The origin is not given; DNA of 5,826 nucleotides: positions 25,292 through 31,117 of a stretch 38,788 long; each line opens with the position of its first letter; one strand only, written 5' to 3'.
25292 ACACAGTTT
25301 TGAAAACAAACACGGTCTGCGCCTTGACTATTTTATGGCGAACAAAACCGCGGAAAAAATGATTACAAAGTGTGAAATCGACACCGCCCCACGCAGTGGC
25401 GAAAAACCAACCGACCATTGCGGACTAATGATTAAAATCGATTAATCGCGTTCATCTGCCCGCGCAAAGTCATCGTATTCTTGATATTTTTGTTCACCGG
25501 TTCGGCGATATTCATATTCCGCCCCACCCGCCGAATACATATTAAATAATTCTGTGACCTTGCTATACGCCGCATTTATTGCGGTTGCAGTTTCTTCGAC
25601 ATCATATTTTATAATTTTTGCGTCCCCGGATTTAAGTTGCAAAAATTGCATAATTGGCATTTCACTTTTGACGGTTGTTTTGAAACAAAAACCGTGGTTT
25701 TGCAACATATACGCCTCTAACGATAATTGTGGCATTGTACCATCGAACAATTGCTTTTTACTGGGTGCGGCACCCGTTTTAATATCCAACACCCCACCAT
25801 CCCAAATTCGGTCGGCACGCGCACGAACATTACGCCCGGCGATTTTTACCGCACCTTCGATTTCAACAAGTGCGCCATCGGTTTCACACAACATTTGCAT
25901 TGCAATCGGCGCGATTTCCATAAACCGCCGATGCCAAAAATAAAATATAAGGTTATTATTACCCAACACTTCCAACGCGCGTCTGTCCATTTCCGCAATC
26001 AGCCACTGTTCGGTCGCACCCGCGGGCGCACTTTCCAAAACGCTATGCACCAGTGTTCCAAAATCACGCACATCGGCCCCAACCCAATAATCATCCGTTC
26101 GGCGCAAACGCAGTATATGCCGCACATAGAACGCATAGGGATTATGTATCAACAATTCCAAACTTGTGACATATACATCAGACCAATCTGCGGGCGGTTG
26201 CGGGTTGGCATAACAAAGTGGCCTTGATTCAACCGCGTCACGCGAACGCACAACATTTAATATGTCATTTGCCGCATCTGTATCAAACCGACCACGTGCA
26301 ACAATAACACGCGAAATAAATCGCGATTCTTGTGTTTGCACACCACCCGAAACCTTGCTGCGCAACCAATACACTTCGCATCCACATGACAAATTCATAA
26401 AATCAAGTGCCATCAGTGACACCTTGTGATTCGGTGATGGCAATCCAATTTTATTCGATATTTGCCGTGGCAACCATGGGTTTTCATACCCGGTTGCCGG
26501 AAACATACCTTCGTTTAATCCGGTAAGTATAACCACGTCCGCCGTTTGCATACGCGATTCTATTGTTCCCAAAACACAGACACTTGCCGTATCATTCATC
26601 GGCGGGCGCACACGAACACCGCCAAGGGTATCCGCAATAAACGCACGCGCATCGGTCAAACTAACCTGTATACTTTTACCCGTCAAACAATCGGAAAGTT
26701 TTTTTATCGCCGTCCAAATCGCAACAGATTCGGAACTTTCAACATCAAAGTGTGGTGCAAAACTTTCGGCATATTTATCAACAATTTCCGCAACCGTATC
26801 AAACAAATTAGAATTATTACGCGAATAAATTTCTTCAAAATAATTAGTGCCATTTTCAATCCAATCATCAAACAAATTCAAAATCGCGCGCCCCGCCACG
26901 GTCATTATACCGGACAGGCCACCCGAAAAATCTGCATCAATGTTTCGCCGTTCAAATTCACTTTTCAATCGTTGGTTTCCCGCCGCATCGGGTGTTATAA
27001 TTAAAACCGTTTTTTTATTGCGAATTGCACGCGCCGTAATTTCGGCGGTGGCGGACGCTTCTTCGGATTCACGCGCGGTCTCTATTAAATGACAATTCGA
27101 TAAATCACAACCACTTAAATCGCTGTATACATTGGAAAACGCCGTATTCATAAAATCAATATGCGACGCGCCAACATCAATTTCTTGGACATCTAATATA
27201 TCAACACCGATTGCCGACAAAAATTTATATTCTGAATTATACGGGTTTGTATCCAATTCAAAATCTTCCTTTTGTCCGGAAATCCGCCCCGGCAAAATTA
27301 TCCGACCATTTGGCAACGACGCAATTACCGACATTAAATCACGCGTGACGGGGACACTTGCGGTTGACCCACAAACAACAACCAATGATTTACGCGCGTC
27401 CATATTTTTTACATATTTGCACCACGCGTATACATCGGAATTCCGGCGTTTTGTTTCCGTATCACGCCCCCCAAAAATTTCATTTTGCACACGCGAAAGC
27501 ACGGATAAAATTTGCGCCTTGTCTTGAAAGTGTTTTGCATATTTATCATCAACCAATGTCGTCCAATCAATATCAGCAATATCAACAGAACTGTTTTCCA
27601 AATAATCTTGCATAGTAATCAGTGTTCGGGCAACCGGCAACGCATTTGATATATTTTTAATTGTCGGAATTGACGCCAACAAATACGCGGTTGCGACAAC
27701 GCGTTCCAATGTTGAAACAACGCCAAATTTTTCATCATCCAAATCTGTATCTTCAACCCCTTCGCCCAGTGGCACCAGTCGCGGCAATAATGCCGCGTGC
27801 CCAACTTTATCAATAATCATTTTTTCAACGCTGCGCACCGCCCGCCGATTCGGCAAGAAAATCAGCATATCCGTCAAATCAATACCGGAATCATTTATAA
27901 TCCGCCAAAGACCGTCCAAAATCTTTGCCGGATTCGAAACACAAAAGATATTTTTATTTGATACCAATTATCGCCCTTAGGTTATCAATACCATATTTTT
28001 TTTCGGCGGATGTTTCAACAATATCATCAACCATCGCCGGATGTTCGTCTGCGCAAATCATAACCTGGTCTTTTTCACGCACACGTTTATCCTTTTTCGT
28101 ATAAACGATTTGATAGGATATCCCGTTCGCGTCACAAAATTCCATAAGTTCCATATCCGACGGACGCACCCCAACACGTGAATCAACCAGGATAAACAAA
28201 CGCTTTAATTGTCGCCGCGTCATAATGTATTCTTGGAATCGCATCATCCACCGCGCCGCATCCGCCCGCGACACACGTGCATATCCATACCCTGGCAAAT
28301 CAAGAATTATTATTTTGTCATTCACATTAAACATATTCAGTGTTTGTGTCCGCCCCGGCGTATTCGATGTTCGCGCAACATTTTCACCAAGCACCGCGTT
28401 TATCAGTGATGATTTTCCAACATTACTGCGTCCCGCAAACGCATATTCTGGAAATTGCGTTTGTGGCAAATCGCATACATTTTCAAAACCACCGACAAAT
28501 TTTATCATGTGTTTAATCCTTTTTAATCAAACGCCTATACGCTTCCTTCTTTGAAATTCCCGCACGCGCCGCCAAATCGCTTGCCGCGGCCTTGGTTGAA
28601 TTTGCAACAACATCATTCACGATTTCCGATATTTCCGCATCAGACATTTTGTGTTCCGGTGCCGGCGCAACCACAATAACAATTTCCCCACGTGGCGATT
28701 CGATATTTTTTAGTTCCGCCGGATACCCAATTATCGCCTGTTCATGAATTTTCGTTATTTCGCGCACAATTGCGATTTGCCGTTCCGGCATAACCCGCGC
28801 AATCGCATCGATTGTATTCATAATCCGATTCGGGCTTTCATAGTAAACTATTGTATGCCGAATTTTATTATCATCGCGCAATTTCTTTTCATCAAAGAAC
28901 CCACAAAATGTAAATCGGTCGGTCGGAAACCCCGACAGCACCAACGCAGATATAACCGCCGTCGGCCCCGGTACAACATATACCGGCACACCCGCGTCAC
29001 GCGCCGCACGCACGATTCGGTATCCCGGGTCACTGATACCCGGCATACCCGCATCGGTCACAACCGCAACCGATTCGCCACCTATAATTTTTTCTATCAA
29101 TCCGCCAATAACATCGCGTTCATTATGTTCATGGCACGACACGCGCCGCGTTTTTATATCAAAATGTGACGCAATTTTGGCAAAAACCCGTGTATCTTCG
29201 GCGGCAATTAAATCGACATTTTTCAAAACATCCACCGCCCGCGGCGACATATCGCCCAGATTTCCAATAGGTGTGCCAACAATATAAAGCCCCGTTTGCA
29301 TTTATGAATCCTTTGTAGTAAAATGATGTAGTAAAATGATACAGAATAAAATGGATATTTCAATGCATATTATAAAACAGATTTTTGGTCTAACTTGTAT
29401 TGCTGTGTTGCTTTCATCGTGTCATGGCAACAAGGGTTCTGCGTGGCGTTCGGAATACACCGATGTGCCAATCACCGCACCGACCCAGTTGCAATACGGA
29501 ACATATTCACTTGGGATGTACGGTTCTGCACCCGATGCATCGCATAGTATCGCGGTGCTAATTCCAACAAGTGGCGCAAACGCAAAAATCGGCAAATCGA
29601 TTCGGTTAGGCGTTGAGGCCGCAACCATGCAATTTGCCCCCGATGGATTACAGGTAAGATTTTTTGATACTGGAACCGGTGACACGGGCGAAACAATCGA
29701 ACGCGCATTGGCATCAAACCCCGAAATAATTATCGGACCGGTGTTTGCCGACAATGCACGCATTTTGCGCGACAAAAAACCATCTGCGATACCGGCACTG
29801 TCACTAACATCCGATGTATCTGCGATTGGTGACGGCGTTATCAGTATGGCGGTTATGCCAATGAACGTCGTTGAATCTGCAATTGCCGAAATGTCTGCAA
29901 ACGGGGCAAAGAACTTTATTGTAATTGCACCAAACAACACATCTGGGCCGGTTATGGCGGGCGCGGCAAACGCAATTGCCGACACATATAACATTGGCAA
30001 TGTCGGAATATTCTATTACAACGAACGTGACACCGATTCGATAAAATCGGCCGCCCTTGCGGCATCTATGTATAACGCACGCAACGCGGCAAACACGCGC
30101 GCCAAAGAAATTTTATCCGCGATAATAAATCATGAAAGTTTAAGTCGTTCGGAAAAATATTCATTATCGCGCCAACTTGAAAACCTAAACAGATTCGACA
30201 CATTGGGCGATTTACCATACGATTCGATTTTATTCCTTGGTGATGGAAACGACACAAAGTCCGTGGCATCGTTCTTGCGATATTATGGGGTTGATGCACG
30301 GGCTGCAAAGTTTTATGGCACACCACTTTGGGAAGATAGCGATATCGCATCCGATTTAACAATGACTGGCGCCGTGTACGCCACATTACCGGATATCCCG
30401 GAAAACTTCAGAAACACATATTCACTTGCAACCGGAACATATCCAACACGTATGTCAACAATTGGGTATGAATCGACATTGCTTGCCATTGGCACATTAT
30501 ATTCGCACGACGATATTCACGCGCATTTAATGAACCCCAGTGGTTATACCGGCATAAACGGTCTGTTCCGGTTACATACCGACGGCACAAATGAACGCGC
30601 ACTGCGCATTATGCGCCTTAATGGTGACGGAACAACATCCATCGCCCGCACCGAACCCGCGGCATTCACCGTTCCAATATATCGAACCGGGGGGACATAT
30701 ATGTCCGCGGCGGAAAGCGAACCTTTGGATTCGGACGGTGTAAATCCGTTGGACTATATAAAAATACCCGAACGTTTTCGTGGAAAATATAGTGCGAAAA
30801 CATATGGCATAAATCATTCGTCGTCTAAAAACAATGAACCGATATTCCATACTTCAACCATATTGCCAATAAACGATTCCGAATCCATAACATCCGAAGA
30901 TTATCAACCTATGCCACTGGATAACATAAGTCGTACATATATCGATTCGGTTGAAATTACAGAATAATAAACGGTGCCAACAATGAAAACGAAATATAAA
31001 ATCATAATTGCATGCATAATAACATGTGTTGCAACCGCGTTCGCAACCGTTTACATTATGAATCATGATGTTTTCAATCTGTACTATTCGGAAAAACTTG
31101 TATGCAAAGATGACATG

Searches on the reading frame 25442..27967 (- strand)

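Call 86: search_protein_families(library=pfam, proteins=[window:25442-27967:-], max_evalue=0.00001)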
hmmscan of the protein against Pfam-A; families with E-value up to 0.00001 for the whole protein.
window:25442-27967:- (841 aa): 1 family
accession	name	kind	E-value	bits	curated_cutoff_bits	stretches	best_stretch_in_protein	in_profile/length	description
PF12705.13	PDDEXK_1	-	4.4e-12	46.9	22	1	600-805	4-218/247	PD-(D/E)XK nuclease superfamily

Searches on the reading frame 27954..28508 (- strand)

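Call 89: search_protein_families(library=pfam, proteins=[window:27954-28508:-], max_evalue=0.00001)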
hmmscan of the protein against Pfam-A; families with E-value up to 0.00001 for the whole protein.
window:27954-28508:- (184 aa): 3 families
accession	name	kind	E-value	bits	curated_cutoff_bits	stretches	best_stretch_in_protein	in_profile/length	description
PF01926.29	MMR_HSR1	-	1e-19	71.2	21.9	1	22-138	2-113/113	50S ribosome-binding GTPase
PF03193.22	RsgA_GTPase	-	1.5e-08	35.1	30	0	22-74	109-168/174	RsgA GTPase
PF02421.24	FeoB_N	-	5.1e-08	33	27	1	22-81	3-65/156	Ferrous iron transport protein B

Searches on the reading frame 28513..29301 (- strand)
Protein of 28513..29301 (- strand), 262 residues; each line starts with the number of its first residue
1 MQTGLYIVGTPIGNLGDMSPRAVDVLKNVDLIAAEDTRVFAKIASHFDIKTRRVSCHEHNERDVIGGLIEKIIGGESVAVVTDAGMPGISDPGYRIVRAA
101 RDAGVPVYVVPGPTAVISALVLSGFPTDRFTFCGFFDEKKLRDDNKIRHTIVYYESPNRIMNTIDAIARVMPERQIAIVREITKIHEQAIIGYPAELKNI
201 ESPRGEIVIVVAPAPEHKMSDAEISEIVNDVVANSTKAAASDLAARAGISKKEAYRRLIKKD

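Call 86: search_protein_families(library=pfam, proteins=[window:28513-29301:-], max_evalue=0.00001)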
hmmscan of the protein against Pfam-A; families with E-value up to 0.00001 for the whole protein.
window:28513-29301:- (262 aa): 1 family
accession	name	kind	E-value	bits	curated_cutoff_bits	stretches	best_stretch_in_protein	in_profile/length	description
PF00590.25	TP_methylase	-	1.5e-32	113.7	27.8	1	5-192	2-206/212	Tetrapyrrole (Corrin/Porphyrin) Methylases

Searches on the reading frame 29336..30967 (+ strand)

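Call 86: search_protein_families(library=pfam, proteins=[window:29336-30967:+], max_evalue=0.00001)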
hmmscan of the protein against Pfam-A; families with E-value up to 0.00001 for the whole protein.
window:29336-30967:+ (543 aa): 2 families
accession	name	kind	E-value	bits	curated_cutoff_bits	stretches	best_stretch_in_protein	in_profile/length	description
PF13458.12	Peripla_BP_6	-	4.1e-11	43.6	31.7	1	71-432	3-342/343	Periplasmic binding protein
PF04348.19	LppC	-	4.5e-11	42.5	28.8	1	71-231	220-386/563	LppC putative lipoprotein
